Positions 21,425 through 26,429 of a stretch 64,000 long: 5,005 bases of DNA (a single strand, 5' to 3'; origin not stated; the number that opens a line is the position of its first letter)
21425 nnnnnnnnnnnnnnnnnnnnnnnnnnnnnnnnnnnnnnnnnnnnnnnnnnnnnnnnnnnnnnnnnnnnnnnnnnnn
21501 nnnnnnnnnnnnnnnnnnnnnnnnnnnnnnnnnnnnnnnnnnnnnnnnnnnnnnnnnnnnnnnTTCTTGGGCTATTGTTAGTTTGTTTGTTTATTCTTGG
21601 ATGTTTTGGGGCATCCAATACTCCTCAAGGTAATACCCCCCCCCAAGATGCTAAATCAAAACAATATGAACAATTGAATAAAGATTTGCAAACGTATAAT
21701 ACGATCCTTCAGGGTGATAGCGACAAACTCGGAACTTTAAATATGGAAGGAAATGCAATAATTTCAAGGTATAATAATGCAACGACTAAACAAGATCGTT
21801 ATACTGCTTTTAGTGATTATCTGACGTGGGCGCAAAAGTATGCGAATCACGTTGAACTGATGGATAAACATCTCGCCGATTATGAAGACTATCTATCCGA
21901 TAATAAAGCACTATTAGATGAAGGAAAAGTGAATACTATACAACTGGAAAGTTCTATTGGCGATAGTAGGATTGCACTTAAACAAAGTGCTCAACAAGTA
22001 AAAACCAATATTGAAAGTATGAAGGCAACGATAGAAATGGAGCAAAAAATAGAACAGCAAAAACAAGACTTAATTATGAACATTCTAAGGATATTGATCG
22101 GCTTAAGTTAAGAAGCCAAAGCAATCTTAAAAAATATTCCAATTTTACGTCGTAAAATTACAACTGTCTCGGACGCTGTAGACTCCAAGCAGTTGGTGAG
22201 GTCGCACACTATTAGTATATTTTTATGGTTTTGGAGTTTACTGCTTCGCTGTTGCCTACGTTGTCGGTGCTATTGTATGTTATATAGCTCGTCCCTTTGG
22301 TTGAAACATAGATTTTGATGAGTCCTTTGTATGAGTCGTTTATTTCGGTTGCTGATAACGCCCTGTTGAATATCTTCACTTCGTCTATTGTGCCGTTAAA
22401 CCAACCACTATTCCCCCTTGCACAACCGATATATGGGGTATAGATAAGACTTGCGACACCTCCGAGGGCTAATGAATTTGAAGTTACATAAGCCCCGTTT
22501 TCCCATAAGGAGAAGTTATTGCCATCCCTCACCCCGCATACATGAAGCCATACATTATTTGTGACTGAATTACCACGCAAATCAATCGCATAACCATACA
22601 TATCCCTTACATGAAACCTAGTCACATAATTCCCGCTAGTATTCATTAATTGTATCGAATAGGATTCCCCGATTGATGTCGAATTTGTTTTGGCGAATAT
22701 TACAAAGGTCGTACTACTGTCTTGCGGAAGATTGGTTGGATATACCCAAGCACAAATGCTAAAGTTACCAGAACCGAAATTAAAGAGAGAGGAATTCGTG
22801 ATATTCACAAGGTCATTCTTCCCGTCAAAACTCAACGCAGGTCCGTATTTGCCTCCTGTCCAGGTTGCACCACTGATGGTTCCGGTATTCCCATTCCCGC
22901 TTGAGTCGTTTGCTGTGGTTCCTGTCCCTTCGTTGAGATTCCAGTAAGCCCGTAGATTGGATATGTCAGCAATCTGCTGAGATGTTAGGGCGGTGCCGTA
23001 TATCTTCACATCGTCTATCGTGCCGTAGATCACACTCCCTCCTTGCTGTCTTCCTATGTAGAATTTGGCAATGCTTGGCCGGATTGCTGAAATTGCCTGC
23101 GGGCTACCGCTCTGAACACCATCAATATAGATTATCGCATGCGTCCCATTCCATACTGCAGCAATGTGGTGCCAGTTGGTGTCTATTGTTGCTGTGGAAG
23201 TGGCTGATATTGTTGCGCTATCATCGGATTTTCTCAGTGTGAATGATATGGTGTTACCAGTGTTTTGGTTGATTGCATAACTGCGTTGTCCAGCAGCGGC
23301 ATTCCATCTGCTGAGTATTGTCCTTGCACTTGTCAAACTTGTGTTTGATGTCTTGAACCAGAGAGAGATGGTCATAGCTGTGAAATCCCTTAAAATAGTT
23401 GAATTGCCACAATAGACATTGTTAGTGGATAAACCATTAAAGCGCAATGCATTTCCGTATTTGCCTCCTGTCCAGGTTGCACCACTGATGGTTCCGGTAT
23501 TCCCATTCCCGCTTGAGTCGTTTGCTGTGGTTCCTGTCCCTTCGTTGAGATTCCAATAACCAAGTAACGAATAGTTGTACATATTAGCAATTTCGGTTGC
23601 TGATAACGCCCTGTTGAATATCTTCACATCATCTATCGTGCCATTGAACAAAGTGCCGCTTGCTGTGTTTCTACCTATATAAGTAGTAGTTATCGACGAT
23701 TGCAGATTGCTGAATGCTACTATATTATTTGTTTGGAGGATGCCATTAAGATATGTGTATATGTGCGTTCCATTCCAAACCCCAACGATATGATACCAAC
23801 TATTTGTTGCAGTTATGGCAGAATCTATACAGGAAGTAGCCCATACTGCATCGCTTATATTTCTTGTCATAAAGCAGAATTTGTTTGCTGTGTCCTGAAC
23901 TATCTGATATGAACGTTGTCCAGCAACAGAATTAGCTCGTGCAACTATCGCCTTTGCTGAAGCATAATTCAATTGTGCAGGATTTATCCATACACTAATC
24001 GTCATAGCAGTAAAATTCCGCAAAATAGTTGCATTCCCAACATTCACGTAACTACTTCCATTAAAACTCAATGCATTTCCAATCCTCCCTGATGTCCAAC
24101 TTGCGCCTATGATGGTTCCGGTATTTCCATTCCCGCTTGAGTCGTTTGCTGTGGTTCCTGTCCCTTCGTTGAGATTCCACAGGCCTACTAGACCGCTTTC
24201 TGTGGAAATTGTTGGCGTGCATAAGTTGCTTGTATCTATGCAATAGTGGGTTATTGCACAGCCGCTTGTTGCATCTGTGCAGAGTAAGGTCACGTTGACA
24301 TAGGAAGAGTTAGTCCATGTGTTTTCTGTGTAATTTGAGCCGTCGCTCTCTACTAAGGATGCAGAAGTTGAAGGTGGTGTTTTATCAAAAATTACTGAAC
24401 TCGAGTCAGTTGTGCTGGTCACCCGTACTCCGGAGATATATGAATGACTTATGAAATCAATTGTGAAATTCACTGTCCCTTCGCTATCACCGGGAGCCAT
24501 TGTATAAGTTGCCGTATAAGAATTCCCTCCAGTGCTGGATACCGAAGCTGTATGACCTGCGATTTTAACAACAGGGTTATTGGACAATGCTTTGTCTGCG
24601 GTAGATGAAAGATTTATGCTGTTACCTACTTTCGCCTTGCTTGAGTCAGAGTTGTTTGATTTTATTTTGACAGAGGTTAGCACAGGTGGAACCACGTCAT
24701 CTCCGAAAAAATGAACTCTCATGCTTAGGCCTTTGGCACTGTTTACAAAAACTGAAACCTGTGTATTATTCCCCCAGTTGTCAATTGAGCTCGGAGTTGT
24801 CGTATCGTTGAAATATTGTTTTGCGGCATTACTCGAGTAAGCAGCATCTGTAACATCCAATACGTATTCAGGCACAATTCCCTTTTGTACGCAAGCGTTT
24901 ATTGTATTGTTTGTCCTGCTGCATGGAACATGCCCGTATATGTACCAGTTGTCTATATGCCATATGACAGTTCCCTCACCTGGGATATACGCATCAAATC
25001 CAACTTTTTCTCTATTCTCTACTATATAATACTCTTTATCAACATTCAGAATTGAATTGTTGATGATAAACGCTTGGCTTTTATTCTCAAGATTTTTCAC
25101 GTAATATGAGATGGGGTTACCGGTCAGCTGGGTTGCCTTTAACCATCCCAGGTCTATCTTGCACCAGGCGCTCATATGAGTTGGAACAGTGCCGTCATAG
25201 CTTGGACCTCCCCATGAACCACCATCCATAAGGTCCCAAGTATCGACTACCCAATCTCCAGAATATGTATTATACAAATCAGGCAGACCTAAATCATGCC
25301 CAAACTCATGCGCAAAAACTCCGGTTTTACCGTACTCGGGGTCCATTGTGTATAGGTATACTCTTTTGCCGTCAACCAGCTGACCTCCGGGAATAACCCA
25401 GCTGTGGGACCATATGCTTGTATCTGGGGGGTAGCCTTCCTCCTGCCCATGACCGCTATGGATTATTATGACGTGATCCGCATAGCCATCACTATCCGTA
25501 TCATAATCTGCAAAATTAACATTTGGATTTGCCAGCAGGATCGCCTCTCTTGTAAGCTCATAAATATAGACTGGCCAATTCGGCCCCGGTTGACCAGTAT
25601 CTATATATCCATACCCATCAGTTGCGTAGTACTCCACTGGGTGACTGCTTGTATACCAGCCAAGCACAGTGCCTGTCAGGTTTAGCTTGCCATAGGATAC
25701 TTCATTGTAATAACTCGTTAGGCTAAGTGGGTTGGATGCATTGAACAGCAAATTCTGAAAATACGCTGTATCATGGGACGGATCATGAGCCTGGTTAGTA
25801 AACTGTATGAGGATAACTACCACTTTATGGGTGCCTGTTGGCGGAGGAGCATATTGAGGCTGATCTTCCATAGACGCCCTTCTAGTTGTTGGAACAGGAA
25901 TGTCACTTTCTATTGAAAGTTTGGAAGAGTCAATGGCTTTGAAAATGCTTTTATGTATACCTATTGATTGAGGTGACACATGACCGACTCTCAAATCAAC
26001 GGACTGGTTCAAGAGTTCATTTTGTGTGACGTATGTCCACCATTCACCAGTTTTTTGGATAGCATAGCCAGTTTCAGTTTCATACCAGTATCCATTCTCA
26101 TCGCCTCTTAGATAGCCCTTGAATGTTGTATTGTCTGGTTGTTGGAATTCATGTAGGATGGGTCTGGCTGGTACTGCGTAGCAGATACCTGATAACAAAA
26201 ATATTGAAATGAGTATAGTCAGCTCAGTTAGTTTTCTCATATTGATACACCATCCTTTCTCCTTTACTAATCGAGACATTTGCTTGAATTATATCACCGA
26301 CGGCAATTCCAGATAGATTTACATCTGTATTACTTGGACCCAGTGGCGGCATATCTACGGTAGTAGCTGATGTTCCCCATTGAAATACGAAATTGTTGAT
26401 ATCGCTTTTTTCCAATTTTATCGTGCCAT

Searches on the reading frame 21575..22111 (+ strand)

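Call 9: search_protein_families(library=pfam, proteins=[window:21575-22111:+], max_evalue=0.001)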
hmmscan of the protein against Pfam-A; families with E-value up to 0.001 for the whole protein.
window:21575-22111:+ (178 aa): 1 family
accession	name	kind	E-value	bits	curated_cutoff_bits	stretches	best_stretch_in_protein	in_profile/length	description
PF16523.10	betaPIX_CC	-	4.5e-05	23.7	26.8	1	109-171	9-73/85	betaPIX coiled coil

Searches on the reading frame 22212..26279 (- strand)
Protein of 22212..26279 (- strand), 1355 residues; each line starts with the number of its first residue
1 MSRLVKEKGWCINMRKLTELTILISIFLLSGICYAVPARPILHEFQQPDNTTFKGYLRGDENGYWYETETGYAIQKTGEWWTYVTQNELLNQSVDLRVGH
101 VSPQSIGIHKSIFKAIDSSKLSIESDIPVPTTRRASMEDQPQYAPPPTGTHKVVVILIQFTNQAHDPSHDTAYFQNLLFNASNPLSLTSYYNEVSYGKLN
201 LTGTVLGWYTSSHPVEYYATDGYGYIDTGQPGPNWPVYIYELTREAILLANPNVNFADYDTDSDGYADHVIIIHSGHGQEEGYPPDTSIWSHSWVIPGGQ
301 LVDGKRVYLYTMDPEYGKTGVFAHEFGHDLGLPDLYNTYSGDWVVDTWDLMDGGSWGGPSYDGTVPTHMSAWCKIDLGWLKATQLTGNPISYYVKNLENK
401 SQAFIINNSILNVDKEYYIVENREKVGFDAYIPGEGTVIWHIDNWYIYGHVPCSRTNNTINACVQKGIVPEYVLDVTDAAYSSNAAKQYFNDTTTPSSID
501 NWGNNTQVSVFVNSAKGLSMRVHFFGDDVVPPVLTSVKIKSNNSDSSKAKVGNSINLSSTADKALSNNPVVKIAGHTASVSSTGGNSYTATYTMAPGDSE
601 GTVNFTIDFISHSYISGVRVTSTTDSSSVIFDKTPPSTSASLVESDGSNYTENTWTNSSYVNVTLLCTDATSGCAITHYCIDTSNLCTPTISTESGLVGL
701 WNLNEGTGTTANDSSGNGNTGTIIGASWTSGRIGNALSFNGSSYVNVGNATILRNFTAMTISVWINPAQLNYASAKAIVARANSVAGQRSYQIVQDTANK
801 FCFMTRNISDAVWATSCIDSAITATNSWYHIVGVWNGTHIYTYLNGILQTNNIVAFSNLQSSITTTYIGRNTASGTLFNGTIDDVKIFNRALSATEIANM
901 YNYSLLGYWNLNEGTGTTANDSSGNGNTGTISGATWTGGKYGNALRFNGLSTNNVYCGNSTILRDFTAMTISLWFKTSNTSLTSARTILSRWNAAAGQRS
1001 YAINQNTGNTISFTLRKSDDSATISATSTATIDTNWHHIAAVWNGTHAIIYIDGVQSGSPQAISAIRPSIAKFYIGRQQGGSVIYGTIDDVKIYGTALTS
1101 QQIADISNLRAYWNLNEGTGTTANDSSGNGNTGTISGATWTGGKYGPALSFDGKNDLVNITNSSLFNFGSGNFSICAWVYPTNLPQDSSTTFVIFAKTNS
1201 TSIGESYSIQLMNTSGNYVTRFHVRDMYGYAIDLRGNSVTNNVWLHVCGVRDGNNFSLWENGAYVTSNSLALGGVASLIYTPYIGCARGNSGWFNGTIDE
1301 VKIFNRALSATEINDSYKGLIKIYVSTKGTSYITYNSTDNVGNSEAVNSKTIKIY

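Call 9: search_protein_families(library=pfam, proteins=[window:22212-26279:-], max_evalue=0.001)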
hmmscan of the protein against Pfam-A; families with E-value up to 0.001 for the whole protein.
window:22212-26279:- (1355 aa): 4 families
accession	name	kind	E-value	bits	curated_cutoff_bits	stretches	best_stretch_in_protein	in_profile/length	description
PF13385.13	Laminin_G_3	-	2.3e-70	236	27.6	3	740-898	2-151/151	Concanavalin A-like lectin/glucanases superfamily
PF05547.17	Peptidase_M6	-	4.7e-29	102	22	1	166-374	41-282/294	Immune inhibitor A peptidase M6, catalytic domain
PF22925.3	TS_C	-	1.8e-05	24.9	27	0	1031-1099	127-200/202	Trans-sialidase, C-terminal domain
PF02210.31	Laminin_G_2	-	0.00071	20.5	22.9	0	1009-1076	28-97/126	Laminin G domain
